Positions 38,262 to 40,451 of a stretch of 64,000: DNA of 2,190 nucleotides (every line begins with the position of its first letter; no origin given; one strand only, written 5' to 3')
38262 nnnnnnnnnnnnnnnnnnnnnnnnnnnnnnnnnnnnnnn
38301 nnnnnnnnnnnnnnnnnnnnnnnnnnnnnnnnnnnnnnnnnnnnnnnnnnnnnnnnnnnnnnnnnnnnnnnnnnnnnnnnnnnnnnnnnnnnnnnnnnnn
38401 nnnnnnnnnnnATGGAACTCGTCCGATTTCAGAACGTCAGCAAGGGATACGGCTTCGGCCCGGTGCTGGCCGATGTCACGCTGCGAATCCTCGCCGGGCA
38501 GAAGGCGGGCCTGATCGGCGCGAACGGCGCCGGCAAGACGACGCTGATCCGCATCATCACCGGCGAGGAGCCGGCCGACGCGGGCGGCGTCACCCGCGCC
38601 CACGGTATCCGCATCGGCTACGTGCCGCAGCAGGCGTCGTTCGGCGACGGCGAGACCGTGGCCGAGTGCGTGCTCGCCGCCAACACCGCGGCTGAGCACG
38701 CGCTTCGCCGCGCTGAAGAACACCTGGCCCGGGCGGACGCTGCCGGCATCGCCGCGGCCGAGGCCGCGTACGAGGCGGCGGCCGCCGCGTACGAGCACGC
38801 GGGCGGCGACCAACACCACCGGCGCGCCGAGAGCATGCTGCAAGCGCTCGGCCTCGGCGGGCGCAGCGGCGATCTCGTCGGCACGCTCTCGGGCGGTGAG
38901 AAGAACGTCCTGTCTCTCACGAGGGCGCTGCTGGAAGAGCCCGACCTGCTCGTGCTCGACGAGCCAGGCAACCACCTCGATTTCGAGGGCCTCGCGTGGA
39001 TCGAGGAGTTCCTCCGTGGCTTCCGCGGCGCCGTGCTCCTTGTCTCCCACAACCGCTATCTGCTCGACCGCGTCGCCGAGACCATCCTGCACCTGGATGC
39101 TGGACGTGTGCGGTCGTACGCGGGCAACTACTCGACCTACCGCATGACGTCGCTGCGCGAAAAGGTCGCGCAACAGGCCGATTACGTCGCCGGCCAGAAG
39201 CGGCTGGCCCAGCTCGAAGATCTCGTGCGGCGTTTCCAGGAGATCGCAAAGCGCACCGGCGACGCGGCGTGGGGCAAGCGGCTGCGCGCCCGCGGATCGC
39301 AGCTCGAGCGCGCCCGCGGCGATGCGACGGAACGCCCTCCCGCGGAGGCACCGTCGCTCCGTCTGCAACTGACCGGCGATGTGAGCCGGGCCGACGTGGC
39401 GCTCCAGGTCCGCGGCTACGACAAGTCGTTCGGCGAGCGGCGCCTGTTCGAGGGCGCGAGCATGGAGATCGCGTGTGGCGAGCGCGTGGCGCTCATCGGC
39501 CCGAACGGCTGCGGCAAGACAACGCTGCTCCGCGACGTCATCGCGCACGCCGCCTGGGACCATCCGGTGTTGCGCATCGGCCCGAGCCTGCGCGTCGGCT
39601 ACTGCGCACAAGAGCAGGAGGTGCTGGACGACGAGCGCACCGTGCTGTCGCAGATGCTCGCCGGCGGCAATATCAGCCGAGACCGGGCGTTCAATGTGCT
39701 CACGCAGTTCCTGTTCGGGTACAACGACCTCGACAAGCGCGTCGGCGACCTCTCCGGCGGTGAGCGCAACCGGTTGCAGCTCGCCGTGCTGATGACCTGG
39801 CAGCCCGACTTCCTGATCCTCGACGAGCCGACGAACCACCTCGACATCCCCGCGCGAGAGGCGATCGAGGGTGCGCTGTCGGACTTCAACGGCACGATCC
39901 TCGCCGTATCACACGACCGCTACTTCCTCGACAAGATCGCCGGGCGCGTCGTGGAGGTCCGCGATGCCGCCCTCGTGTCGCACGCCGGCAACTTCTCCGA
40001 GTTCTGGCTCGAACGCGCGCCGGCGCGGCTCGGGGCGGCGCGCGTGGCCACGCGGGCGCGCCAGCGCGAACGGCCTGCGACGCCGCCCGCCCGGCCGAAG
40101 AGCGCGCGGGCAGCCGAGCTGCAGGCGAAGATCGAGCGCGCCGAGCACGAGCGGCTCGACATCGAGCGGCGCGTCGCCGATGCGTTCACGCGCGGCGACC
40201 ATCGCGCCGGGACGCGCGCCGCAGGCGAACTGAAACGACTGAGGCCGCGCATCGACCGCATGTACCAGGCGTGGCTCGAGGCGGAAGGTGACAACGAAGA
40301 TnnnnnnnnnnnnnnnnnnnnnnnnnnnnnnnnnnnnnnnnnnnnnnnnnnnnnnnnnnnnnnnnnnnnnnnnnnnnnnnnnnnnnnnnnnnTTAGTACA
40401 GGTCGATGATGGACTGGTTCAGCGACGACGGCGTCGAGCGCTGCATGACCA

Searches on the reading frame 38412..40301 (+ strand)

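Call 17: search_protein_families(library=pfam, proteins=[window:38412-40301:+], max_evalue=0.01)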
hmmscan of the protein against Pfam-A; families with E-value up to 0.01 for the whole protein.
window:38412-40301:+ (630 aa): 25 families
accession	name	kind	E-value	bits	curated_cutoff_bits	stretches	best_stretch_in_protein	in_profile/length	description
PF00005.33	ABC_tran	-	2e-46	158.4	25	2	19-185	1-135/137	ABC transporter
PF13304.12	AAA_21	-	1.9e-18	68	27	2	32-49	2-19/304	AAA domain, putative AbiEii toxin, Type IV TA system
PF12848.13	ABC_tran_Xtn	-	1.7e-11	44.5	25.9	1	226-309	1-76/85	ABC transporter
PF02463.25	SMC_N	-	1.2e-08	35.1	40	0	33-221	28-205/220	RecF/RecN/SMC N terminal domain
PF00006.31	ATP-synt_ab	-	3.1e-08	33.9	29.5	1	21-103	6-89/213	ATP synthase alpha/beta family, nucleotide-binding domain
PF13521.12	AAA_28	-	9.2e-07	29.7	27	0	358-379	1-22/164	AAA domain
PF13401.12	AAA_22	-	1.9e-06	28.7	27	0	360-390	9-33/130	AAA domain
PF13555.12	AAA_29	-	2.4e-06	27.6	27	0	346-373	12-39/61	P-loop containing region of AAA domain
PF13476.12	AAA_23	-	9.1e-06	26.9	27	0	361-373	24-36/201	AAA domain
PF00004.35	AAA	-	3.1e-05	24.9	21.2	0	360-389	2-29/131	ATPase family associated with various cellular activities (AAA)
PF13481.12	AAA_25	-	6.9e-05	23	27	1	354-404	31-84/195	AAA domain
PF05729.18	NACHT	-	0.00011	22.6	26.7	0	358-381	2-25/167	NACHT domain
PF13191.12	AAA_16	-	0.00012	23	32.6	0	34-153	29-131/167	AAA ATPase domain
PF24389.1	ORC-CDC6-like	-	0.00053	19.3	27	0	352-374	28-50/571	ORC-CDC6-like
PF13173.12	AAA_14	-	0.00087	19.7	27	0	359-380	5-26/129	AAA domain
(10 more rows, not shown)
